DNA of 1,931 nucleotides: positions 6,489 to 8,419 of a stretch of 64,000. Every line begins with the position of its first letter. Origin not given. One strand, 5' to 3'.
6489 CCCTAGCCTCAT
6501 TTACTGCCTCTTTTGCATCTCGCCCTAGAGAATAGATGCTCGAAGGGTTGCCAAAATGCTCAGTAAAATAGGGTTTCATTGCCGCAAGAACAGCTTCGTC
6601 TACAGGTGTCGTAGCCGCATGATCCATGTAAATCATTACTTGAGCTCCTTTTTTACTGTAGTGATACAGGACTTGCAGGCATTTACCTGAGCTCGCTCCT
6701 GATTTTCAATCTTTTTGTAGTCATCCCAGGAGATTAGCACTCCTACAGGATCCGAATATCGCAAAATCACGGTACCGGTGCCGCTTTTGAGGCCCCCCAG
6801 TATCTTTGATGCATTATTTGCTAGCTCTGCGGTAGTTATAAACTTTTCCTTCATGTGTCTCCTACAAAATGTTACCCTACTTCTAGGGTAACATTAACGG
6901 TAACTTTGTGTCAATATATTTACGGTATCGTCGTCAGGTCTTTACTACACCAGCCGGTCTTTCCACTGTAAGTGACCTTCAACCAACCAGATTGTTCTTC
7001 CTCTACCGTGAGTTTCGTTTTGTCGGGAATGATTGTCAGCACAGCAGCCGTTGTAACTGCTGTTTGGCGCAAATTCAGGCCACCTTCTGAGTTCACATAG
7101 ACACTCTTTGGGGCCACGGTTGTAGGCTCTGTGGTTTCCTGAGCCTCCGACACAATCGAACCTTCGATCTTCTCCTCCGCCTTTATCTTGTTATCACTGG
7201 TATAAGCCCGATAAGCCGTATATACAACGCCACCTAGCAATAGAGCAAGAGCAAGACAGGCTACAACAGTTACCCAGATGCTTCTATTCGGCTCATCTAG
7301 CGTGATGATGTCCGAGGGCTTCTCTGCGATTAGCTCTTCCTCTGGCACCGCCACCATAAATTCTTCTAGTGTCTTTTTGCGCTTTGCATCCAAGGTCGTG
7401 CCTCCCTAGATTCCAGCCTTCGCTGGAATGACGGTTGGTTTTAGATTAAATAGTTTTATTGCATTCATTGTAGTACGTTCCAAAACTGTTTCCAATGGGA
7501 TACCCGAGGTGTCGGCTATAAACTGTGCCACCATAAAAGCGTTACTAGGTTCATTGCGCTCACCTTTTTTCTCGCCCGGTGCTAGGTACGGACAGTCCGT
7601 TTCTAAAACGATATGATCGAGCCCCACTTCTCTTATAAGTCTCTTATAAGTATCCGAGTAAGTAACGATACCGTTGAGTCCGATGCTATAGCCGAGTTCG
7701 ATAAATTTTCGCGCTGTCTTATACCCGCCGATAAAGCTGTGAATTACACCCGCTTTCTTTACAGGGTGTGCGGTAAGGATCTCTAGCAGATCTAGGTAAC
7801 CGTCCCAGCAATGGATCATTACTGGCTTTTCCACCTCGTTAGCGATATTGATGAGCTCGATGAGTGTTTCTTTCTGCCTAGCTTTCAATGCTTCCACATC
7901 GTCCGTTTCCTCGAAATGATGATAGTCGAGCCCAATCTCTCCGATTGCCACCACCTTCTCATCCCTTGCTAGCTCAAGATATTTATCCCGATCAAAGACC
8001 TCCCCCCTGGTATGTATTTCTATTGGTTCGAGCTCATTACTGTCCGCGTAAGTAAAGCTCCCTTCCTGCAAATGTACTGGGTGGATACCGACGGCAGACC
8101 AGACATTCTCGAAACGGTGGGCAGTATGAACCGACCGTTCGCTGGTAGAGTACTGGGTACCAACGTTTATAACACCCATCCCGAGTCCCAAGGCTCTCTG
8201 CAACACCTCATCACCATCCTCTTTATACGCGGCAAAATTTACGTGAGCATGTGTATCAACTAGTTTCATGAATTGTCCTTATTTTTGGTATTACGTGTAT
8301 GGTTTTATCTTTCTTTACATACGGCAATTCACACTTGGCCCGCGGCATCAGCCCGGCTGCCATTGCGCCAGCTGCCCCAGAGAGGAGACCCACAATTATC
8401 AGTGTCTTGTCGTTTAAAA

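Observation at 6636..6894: Phd/YefM-like orphan 'antitoxin' as leader gene of the nifS-nifU operon behind a perfect 11-bp palindrome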

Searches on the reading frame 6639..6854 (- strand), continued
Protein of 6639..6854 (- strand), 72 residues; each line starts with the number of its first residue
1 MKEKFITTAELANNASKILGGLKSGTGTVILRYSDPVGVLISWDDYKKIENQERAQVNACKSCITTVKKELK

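Call 49: find_encoding_contigs(protein=P0169, flank=3000, max_places=2)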
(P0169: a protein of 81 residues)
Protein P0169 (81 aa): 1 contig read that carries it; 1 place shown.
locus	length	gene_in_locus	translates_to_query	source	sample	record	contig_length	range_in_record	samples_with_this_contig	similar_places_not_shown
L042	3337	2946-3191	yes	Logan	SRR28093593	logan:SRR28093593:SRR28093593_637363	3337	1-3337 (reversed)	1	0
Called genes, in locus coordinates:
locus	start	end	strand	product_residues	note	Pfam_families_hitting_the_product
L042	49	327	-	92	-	PF01016:Ribosomal_L27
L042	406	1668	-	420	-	PF13649:Methyltransf_25 (faint), PF08241:Methyltransf_11 (faint), PF01555:N6_N4_Mtase (weak), PF01170:UPF0020, PF13847:Methyltransf_31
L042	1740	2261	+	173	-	-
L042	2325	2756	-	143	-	-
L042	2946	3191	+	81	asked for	PF02604:PhdYeFM_antitox (weak)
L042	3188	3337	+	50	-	?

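Call 51: find_encoding_contigs(protein=P0173, flank=3000, max_places=2)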
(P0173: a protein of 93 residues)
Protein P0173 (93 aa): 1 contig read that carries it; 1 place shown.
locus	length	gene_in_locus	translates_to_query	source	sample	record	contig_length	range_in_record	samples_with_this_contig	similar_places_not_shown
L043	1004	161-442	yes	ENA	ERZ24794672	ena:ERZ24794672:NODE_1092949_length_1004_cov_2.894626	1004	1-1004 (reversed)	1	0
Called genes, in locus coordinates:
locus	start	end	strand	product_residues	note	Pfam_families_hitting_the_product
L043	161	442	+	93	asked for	PF02604:PhdYeFM_antitox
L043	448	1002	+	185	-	?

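Call 52: find_encoding_contigs(protein=P0165, flank=3000, max_places=2)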
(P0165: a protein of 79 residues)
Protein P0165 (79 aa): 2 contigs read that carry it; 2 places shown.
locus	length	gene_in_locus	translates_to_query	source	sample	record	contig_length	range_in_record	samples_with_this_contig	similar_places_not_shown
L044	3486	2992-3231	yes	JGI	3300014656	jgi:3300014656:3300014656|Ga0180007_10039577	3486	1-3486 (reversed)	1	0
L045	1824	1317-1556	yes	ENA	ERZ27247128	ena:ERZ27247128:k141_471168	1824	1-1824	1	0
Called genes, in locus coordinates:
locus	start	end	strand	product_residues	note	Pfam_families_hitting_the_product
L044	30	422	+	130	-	-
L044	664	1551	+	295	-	-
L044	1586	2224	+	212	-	PF23473:LysM3_LYK4_5 (faint), PF01476:LysM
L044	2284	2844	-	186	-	PF12728:HTH_17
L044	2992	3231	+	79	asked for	PF02604:PhdYeFM_antitox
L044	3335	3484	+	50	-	?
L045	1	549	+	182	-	?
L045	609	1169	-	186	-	PF12728:HTH_17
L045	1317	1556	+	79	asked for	PF02604:PhdYeFM_antitox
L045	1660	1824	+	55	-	?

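Call 63: search_protein_families(library=pfam, proteins=[P0187, P0188, P0189, P0192, P0194, P0195, P0198, P0201, P0202, P0213], max_evalue=0.001)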
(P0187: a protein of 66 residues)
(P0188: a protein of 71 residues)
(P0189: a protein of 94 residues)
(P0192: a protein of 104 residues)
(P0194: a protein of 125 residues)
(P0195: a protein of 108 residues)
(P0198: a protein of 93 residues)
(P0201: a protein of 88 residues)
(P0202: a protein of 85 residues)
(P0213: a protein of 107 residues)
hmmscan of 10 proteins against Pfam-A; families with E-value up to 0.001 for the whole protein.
P0187 (66 aa): 1 family
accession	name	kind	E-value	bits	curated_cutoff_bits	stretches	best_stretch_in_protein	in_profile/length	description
PF02604.26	PhdYeFM_antitox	-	1.5e-09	37.9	29.8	1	8-58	2-53/74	Antitoxin Phd_YefM, type II toxin-antitoxin system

P0188 (71 aa): 1 family
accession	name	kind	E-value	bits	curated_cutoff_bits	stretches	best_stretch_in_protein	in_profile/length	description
PF02604.26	PhdYeFM_antitox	-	4.9e-13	49.1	29.8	1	1-65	1-65/74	Antitoxin Phd_YefM, type II toxin-antitoxin system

P0189 (94 aa): 1 family
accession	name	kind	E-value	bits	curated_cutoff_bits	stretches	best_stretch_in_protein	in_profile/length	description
PF02604.26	PhdYeFM_antitox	-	2e-10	40.7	29.8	1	3-48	2-48/74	Antitoxin Phd_YefM, type II toxin-antitoxin system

P0192 (104 aa): 1 family
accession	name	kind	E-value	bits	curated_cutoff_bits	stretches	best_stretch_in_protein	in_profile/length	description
PF02604.26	PhdYeFM_antitox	-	6.3e-12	45.5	29.8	1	4-53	2-52/74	Antitoxin Phd_YefM, type II toxin-antitoxin system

P0194 (125 aa): 1 family
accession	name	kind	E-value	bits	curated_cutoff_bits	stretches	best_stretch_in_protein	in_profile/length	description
PF02604.26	PhdYeFM_antitox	-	2.2e-13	50.2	29.8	1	31-85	1-55/74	Antitoxin Phd_YefM, type II toxin-antitoxin system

P0195 (108 aa): 1 family
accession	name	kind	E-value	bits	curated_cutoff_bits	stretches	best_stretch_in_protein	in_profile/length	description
PF02604.26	PhdYeFM_antitox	-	5.5e-14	52.1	29.8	1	3-48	3-49/74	Antitoxin Phd_YefM, type II toxin-antitoxin system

P0198 (93 aa): 1 family
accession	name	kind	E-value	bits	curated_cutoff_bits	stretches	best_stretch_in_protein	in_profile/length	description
PF02604.26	PhdYeFM_antitox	-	8.5e-13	48.3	29.8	1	1-56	1-57/74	Antitoxin Phd_YefM, type II toxin-antitoxin system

P0201 (88 aa): 1 family
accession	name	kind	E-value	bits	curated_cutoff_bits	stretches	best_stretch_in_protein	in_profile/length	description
PF02604.26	PhdYeFM_antitox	-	1.8e-12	47.2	29.8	1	5-48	6-50/74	Antitoxin Phd_YefM, type II toxin-antitoxin system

P0202 (85 aa): 1 family
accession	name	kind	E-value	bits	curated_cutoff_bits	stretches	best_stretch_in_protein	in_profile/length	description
PF02604.26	PhdYeFM_antitox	-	7.8e-12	45.2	29.8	1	2-69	1-68/74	Antitoxin Phd_YefM, type II toxin-antitoxin system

P0213 (107 aa): 1 family
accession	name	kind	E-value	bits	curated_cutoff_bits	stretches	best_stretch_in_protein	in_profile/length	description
PF02604.26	PhdYeFM_antitox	-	1.1e-14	54.4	29.8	1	4-67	2-66/74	Antitoxin Phd_YefM, type II toxin-antitoxin system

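Call 68: predict_structure(alignment_id=A3)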
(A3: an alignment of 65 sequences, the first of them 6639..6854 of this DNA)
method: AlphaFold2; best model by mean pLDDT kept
length: 72 residues; sequences in the alignment: 65
mean_pLDDT: 91.3   pTM: 0.63
mean pLDDT of the five models: 91.3, 89.8, 89.7, 88.9, 87.8
residues with pLDDT >= 90: 54; 70-90: 17; 50-70: 1; < 50: 0
segments of 3 or more residues with pLDDT < 50: none
pLDDT, mean of each block of 10 residues (from residue 1): 90 94 90 94 92 90 92 79
secondary structure, 60 per line:
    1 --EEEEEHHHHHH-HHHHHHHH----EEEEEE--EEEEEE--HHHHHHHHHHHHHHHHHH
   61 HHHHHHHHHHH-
elements in order: E3-7 H8-13 H15-22 E27-32 E35-40 H43-71

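Call 70: fold_search(model_id=the predicted structure, library=pdb)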
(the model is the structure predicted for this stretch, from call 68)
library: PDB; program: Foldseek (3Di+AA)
matches with E <= 10: 301; with E <= 0.001: 0
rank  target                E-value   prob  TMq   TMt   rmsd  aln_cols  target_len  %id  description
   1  4zlx_A                6.0e-03  1.00  0.55  0.82   2.0        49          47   22  N-terminal DNA binding domain of the antitoxin Phd from phage P1 (released 2016-04-20)
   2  9g12_C                6.5e-03  1.00  0.70  0.58   4.5        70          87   23  Mycobacterium tuberculosis RelBE1 toxin-antitoxin system; rv1247c (relB1 antitoxin), rv1246c (relE1 toxin) (released 2025-12-17)
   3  3hs2_E                8.5e-03  1.00  0.63  0.82   2.1        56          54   20  Crystal structure of PHD truncated to residue 57 in an orthorhombic space group (released 2010-06-23)
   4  3hs2_G                9.1e-03  1.00  0.61  0.82   2.0        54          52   20  Crystal structure of PHD truncated to residue 57 in an orthorhombic space group (released 2010-06-23)
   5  3hs2_A                9.1e-03  1.00  0.57  0.71   2.6        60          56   23  Crystal structure of PHD truncated to residue 57 in an orthorhombic space group (released 2010-06-23)
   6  3hs2_F                1.0e-02  1.00  0.59  0.74   2.5        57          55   23  Crystal structure of PHD truncated to residue 57 in an orthorhombic space group (released 2010-06-23)
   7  3hs2_C                1.1e-02  1.00  0.58  0.71   2.4        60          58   23  Crystal structure of PHD truncated to residue 57 in an orthorhombic space group (released 2010-06-23)
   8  4zm2_B                1.5e-02  1.00  0.58  0.67   2.5        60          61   22  Antitoxin Phd from phage P1 in complex with its operator DNA inverted repeat in a monoclinic space group (released 2016-04-20)
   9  2a6q_B                1.7e-02  1.00  0.63  0.76   2.8        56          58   20  Crystal structure of YefM-YoeB complex (released 2005-08-23)
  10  3kh2_E                1.8e-02  1.00  0.72  0.72   3.2        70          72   18  Crystal structure of the P1 bacteriophage Doc toxin (F68S) in complex with the Phd antitoxin (L17M/V39A). Northeast St (released 2010-08-18)
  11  4zm2_D                1.9e-02  1.00  0.61  0.81   1.9        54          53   20  Antitoxin Phd from phage P1 in complex with its operator DNA inverted repeat in a monoclinic space group (released 2016-04-20)
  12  6jqy_D                2.2e-02  1.00  0.51  0.81   1.4        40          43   22  Crystal structure of N-terminal domain of VapB46 antitoxin from Mycobacterium tuberculosis (released 2020-04-08)
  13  6jqy_A                2.2e-02  1.00  0.47  0.73   2.1        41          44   24  Crystal structure of N-terminal domain of VapB46 antitoxin from Mycobacterium tuberculosis (released 2020-04-08)
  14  3g5o_A                2.4e-02  1.00  0.63  0.50   5.7        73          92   11  The crystal structure of the toxin-antitoxin complex RelBE2 (Rv2865-2866) from Mycobacterium tuberculosis (released 2009-04-14)
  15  3k33_D                2.6e-02  1.00  0.59  0.60   2.4        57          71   23  Crystal structure of the Phd-Doc complex (released 2010-08-18)
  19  4zm0_B                4.1e-02  1.00  0.63  0.78   2.0        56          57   20  Antitoxin Phd from phage P1 in complex with its operator DNA inverted repeat (released 2016-04-20)
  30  7v6w_A                9.4e-02  0.99  0.62  0.75   2.5        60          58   15  Crystal structure of heterohexameric Sa2YoeB-Sa2YefM complex bound to 26bp-DNA (released 2021-12-15)
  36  6l8e_J                1.4e-01  0.99  0.60  0.71   2.3        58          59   17  Crystal structure of heterohexameric YoeB-YefM complex bound to 26bp-DNA (released 2020-09-02)
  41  7v6w_D                1.8e-01  0.93  0.60  0.52   3.7        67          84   12  Crystal structure of heterohexameric Sa2YoeB-Sa2YefM complex bound to 26bp-DNA (released 2021-12-15)
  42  6l8e_B                1.9e-01  0.98  0.58  0.74   2.3        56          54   16  Crystal structure of heterohexameric YoeB-YefM complex bound to 26bp-DNA (released 2020-09-02)
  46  6l8e_A                2.3e-01  0.96  0.64  0.57   3.6        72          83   15  Crystal structure of heterohexameric YoeB-YefM complex bound to 26bp-DNA (released 2020-09-02)
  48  6l8e_L                3.3e-01  0.95  0.56  0.68   2.4        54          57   17  Crystal structure of heterohexameric YoeB-YefM complex bound to 26bp-DNA (released 2020-09-02)
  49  6l8e_D                3.3e-01  0.92  0.53  0.67   2.5        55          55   18  Crystal structure of heterohexameric YoeB-YefM complex bound to 26bp-DNA (released 2020-09-02)
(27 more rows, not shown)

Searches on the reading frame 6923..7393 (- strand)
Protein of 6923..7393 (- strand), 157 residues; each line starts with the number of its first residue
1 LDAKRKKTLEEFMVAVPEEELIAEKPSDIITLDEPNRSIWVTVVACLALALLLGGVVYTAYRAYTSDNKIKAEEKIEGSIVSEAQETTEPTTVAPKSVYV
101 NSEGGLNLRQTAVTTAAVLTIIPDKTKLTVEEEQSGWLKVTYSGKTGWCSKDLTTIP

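Call 3: search_protein_families(library=pfam, proteins=[window:6923-7393:-], max_evalue=0.1)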
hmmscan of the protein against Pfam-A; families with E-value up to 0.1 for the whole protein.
window:6923-7393:- (157 aa): 3 families
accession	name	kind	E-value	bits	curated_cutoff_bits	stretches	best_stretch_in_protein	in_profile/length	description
PF08239.17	SH3_3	-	2.2e-13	50.6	27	1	104-153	1-52/54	Bacterial SH3 domain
PF06347.19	SH3_4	-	1.9e-05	24.7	24.1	1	104-152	3-52/56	Bacterial SH3 domain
PF03239.20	FTR1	-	0.043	13.6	25.3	1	36-80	35-79/284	Iron permease FTR1 family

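Call 4: search_protein_families(library=ncbifam, proteins=[window:6923-7393:-], max_evalue=0.1)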
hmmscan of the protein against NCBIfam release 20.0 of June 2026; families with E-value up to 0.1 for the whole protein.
window:6923-7393:- (157 aa): 3 families
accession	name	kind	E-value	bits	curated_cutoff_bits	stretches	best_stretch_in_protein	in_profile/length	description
NF040678.1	EntFM_CwpFM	equivalog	3.6e-07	29.6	720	1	43-154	4-117/430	enterotoxin EntFM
NF010495.0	PRK13914.1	equivalog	7.6e-05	21.9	647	1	69-150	52-135/481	invasion associated endopeptidase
NF040670.1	wall_bind_EntA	exception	0.0031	17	560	1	96-149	82-136/291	cell wall-binding protein EntA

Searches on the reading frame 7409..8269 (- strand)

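Call 3: search_protein_families(library=pfam, proteins=[window:7409-8269:-], max_evalue=0.1)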
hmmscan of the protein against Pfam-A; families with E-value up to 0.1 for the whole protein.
window:7409-8269:- (287 aa): 1 family
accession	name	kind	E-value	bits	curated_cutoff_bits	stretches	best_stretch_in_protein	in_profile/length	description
PF01026.27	TatD_DNase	-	3.1e-65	220.5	27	1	4-275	1-253/253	TatD related DNase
